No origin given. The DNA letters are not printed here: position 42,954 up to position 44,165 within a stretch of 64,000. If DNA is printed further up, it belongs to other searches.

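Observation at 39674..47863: Ten-gene minus-strand operon of unusual composition, upp to a QueG/RDase-like Fe-S protein: possible undescribed pathway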

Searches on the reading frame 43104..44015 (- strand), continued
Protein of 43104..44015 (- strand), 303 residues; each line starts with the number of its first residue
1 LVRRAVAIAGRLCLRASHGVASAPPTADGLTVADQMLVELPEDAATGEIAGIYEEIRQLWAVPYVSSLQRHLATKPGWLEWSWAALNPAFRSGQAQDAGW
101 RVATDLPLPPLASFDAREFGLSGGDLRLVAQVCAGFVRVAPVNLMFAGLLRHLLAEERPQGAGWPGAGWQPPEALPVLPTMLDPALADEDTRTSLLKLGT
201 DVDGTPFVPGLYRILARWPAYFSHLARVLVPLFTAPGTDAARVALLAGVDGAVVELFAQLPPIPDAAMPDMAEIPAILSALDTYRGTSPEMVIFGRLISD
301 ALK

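Call 28: search_solved_structures(query=A2, max_evalue=10, show_alignments=2)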
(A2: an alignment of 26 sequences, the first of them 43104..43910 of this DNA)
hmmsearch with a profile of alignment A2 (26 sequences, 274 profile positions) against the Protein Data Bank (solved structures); distinct sequences matched with E-value up to 10: 8.
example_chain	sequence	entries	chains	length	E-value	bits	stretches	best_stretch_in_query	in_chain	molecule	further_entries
5gzx_A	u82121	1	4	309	1.6e-13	53.9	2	6-102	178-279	(R)-2-haloacid dehalogenase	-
5gzy_A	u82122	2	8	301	2.4e-13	53.4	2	6-102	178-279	(R)-2-haloacid dehalogenase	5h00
5h01_A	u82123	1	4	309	2.7e-13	53.2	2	6-102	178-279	(R)-2-haloacid dehalogenase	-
3bjx_A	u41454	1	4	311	9.1e-13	51.4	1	4-222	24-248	Halocarboxylic acid dehalogenase DehI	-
3wj8_A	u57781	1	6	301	9.8e-08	34.9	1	6-213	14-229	DL-2-haloacid dehalogenase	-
4n2x_A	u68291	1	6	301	3.8e-07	33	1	6-213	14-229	DL-2-haloacid dehalogenase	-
2ouw_A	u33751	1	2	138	0.41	13.2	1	12-55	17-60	Alkylhydroperoxidase AhpD core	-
9y6s_8R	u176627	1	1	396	0.82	12.2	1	4-71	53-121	Leucine-rich repeat protein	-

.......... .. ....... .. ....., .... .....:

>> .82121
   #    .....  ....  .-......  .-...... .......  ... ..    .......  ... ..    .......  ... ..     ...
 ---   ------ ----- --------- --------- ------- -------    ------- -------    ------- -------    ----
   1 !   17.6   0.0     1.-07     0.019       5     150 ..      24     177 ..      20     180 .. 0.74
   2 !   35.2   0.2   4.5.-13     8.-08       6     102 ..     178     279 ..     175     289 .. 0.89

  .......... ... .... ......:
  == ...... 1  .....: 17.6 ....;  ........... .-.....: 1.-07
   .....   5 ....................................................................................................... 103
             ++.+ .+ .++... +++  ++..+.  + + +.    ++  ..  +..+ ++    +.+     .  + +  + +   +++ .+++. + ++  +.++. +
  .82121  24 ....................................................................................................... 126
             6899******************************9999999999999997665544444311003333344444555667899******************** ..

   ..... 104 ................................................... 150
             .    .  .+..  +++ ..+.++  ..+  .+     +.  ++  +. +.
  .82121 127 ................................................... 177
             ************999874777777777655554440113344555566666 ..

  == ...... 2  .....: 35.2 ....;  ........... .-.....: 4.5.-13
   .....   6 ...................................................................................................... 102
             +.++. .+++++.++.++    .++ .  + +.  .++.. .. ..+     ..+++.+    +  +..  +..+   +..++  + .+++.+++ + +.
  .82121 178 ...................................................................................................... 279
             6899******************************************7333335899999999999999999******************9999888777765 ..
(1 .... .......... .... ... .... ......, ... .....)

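Call 30: search_solved_structures(query=A2, max_evalue=0.0001, show_alignments=5)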
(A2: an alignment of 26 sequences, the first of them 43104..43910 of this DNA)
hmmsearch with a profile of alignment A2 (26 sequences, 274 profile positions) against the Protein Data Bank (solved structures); distinct sequences matched with E-value up to 0.0001: 6.
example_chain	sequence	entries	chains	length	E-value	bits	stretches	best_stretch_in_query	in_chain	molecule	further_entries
5gzx_A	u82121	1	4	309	1.6e-13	53.9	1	6-102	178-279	(R)-2-haloacid dehalogenase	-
5gzy_A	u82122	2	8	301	2.4e-13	53.4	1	6-102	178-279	(R)-2-haloacid dehalogenase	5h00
5h01_A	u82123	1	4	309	2.7e-13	53.2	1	6-102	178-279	(R)-2-haloacid dehalogenase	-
3bjx_A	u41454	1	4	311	9.1e-13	51.4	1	4-222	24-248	Halocarboxylic acid dehalogenase DehI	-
3wj8_A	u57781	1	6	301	9.8e-08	34.9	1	6-213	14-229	DL-2-haloacid dehalogenase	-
4n2x_A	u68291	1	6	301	3.8e-07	33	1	6-213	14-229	DL-2-haloacid dehalogenase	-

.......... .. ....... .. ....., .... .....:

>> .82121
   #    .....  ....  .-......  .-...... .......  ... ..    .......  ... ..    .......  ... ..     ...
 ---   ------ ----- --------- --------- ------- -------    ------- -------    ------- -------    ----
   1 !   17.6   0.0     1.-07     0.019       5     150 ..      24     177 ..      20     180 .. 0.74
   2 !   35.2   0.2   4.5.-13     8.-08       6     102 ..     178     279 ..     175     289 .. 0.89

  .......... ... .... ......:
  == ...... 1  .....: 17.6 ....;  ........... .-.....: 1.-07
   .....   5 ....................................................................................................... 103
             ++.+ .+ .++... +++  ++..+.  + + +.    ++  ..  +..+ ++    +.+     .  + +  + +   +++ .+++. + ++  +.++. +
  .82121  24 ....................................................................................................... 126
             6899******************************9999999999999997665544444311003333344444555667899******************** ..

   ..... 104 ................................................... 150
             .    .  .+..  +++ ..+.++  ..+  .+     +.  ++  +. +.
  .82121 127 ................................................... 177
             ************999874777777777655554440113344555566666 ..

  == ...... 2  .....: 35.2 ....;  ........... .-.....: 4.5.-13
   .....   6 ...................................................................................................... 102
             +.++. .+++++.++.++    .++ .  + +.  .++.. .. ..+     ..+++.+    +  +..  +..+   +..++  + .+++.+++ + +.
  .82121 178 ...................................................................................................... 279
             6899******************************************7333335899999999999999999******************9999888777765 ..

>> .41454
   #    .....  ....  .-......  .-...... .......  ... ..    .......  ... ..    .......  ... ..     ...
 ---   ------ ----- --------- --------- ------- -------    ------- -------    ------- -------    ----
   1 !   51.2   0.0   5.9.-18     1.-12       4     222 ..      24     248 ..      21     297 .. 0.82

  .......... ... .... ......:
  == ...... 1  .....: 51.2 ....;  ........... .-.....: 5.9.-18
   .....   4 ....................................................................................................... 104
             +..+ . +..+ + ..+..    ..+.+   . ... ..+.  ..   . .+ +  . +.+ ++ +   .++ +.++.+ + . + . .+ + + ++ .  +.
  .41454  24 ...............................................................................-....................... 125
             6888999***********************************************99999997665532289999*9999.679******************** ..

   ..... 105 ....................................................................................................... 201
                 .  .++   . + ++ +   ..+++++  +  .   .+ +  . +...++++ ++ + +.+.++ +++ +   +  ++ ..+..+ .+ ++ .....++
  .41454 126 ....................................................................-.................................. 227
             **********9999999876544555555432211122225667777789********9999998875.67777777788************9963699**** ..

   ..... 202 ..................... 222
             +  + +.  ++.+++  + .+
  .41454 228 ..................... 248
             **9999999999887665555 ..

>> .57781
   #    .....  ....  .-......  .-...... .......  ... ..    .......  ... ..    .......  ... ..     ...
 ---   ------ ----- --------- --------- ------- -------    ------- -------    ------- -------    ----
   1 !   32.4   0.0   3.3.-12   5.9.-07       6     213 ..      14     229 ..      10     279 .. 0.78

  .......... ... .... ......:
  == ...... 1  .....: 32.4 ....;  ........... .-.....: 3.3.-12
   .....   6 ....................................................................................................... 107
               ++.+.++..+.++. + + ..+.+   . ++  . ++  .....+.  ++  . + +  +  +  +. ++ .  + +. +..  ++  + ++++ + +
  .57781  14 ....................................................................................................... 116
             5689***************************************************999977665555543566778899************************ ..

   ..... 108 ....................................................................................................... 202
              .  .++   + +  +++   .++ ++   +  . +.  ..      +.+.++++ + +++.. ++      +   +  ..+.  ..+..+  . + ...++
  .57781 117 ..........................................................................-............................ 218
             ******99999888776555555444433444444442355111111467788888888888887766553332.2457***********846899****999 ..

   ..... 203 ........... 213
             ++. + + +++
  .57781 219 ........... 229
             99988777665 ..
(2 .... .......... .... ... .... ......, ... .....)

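Call 31: find_related_loci(query=A2, collection=metagenome_contigs, flank=10000)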
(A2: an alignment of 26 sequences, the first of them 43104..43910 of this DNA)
Query A2 (268 aa) in metagenome_contigs; peptide patterns used: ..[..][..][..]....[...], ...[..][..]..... (x = any residue, [..] = any of these).
304 stretches matched a pattern; 247 encode a relative of the query (tblastn E <= 1e-3); the best 80 are kept; 80 distinct loci.
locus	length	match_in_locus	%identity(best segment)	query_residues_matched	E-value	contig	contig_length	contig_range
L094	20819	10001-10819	79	1-268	1e-134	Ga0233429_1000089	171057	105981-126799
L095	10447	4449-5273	65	1-267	9e-104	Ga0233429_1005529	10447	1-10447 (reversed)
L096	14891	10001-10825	65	1-267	5e-104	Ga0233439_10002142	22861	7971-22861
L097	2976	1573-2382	63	1-267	5e-106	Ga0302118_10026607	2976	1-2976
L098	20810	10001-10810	66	1-267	6e-103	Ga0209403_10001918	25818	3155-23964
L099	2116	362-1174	61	1-268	8e-107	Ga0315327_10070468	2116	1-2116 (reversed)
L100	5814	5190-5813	79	1-203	5e-100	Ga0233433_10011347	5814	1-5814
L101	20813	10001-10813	63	1-267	1e-93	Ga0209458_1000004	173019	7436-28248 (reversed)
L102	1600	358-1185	59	1-268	4e-98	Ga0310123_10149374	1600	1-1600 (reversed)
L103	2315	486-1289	59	1-268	3e-91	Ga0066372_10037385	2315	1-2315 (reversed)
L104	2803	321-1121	55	1-267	3e-87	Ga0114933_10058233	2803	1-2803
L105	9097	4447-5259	59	1-267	1e-83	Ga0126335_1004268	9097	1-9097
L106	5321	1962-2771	55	1-267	1e-83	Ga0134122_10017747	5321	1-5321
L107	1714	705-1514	55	1-267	5e-87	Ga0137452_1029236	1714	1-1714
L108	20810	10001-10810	55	1-267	4e-82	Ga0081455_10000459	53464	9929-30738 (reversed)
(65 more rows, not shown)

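Call 34: find_encoding_contigs(protein=P0207, flank=8000, max_places=3)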
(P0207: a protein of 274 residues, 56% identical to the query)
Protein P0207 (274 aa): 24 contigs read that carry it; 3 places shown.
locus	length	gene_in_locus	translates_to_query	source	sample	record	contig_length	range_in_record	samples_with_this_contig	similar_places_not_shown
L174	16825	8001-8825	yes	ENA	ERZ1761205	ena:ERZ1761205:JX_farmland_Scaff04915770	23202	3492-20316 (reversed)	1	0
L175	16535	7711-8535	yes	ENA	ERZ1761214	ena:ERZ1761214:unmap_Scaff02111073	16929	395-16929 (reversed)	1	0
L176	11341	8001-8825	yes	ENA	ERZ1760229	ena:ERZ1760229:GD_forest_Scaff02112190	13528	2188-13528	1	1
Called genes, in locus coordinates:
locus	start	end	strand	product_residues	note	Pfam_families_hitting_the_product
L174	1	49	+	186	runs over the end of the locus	PF01323:DSBA, PF13743:Thioredoxin_5 (weak)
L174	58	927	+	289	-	PF03446:NAD_binding_2, PF03807:F420_oxidored, PF14833:NAD_binding_11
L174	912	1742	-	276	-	PF01261:AP_endonuc_2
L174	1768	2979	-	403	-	PF07690:MFS_1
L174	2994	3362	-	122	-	PF00072:Response_reg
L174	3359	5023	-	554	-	PF00672:HAMP, PF00512:HisKA, PF02518:HATPase_c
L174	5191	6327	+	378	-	PF03480:DctP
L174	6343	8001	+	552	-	PF01425:Amidase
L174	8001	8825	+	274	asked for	PF10778:DehI (faint)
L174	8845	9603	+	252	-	PF03328:HpcH_HpaI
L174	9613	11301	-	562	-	PF01019:G_glu_transpept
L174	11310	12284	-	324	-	PF00478:IMPDH (faint), PF03060:NMO, PF01070:FMN_dh (weak)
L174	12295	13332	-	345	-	PF00561:Abhydrolase_1, PF12146:Hydrolase_4, PF12697:Abhydrolase_6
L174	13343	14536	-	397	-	PF02515:CoA_transf_3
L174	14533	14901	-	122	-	-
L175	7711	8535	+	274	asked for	PF10778:DehI (faint)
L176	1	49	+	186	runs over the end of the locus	PF01323:DSBA, PF13743:Thioredoxin_5 (weak)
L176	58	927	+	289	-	PF03446:NAD_binding_2, PF03807:F420_oxidored, PF14833:NAD_binding_11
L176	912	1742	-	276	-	PF01261:AP_endonuc_2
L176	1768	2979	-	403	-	PF07690:MFS_1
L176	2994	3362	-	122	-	PF00072:Response_reg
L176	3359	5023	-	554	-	PF00672:HAMP, PF00512:HisKA, PF02518:HATPase_c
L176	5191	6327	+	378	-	PF03480:DctP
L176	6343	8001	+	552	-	PF01425:Amidase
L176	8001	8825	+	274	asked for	PF10778:DehI (faint)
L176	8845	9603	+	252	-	PF03328:HpcH_HpaI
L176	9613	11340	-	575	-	?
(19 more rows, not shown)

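Call 35: find_encoding_contigs(protein=P0213, flank=8000, max_places=1)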
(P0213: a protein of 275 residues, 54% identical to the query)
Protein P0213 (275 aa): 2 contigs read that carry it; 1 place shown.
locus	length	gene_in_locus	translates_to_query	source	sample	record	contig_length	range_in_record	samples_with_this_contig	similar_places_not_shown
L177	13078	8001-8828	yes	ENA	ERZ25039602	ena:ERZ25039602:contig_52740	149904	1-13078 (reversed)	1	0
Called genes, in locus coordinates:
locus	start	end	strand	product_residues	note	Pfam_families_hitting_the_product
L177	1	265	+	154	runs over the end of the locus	PF07331:TctB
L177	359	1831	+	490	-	PF01970:TctA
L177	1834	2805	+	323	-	PF03401:TctC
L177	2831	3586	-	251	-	PF00753:Lactamase_B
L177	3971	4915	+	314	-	PF03446:NAD_binding_2, PF03807:F420_oxidored, PF14833:NAD_binding_11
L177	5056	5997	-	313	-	PF00561:Abhydrolase_1, PF12146:Hydrolase_4, PF12697:Abhydrolase_6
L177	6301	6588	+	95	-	PF14076:DUF4258 (weak)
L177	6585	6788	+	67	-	-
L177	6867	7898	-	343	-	PF00296:Bac_luciferase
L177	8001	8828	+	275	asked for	PF10778:DehI (faint)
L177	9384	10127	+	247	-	-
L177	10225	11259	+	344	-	-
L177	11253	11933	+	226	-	-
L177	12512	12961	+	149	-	PF01569:PAP2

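Call 37: predict_structure(alignment_id=A2)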
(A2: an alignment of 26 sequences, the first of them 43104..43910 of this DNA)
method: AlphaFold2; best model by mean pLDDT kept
length: 268 residues; sequences in the alignment: 26
mean_pLDDT: 94.1   pTM: 0.92
mean pLDDT of the five models: 94.1, 93.8, 93.7, 93.7, 93.3
residues with pLDDT >= 90: 242; 70-90: 23; 50-70: 3; < 50: 0
segments of 3 or more residues with pLDDT < 50: none
pLDDT, mean of each block of 10 residues (from residue 1): 88 98 95 96 97 96 95 94 95 96 96 98 93 85 92 95 85 92 96 95 97 98 95 93 94 94 92
secondary structure, 60 per line:
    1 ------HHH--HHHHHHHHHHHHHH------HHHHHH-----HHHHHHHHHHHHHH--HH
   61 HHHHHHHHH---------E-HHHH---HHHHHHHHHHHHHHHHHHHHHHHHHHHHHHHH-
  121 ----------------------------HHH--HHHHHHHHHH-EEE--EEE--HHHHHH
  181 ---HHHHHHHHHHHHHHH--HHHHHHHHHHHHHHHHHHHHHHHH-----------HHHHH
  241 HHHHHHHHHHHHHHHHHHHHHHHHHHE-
elements in order: H12-25 H32-37 H43-56 H59-69 H81-84 H88-119 H154-163 E165-167 E170-172 H175-180 H184-198 H201-224 H236-266

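Call 43: fold_search(model_id=the predicted structure, library=pdb)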
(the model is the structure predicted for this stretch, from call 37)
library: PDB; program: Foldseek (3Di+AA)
matches with E <= 10: 84; with E <= 0.001: 12
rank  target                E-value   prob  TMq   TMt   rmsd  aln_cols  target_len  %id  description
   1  5gzx_A                5.6e-09  1.00  0.72  0.67   4.4       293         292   18  The complex structure of D-2-haloacid dehalogenase mutant with D-2-CPA (released 2017-10-04)
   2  5h00_D                5.6e-09  1.00  0.70  0.66   4.9       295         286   18  The crystal structure of D-2-haloacid dehalogenase (released 2017-10-04)
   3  3bjx_D                1.1e-08  1.00  0.78  0.68   3.8       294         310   22  Structure of a Group I haloacid dehalogenase from Pseudomonas putida strain PP3 (released 2008-04-01)
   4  3bjx_B                1.1e-08  1.00  0.76  0.70   4.0       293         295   22  Structure of a Group I haloacid dehalogenase from Pseudomonas putida strain PP3 (released 2008-04-01)
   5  5h00_C                1.1e-08  1.00  0.75  0.70   4.4       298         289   18  The crystal structure of D-2-haloacid dehalogenase (released 2017-10-04)
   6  5gzy_B                2.0e-08  1.00  0.74  0.68   4.6       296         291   18  The complex structure of D-2-haloacid dehalogenase with L-LA (released 2017-10-04)
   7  3bjx_A                2.3e-08  1.00  0.78  0.68   3.8       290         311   21  Structure of a Group I haloacid dehalogenase from Pseudomonas putida strain PP3 (released 2008-04-01)
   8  5gzy_A                3.0e-08  1.00  0.73  0.67   4.5       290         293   18  The complex structure of D-2-haloacid dehalogenase with L-LA (released 2017-10-04)
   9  5h00_B                4.1e-08  1.00  0.70  0.65   4.8       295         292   18  The crystal structure of D-2-haloacid dehalogenase (released 2017-10-04)
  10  5h01_A                4.8e-08  1.00  0.70  0.65   4.8       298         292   18  The crystal structure of D-2-halacid dehalogenase mutant (released 2017-10-04)
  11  4n2x_A                6.1e-08  1.00  0.77  0.70   3.8       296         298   18  Crystal Structure of DL-2-haloacid dehalogenase (released 2013-11-27)
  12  3wj8_A                3.1e-07  1.00  0.78  0.71   3.6       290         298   18  Crystal Structure of DL-2-haloacid dehalogenase mutant with 2-bromo-2-methylpropionate (released 2013-11-27)
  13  5i4v_A                2.0e+00  0.04  0.18  0.18  17.1       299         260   13  Discovery of novel, orally efficacious Liver X Receptor (LXR) beta agonists (released 2016-06-29)
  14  5vxj_G                2.3e+00  0.03  0.16  0.16  21.0       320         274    9  2.50 A resolution structure of IpaD from Shigella flexneri in complex with single-domain antibody JMK-E3 (released 2017-08-30)
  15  8j1m                  3.5e+00  0.02  0.12  0.11  19.0       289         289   13  Crystal structure of a crosslinked variant of BbZIP (released 2024-11-13)
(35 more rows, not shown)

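Call 50: search_dna_similar(query=window:43104-43910:-, collection=plasmids, mode=protein, max_rows=15)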
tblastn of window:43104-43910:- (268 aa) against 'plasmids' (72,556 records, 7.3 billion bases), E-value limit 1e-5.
No match.
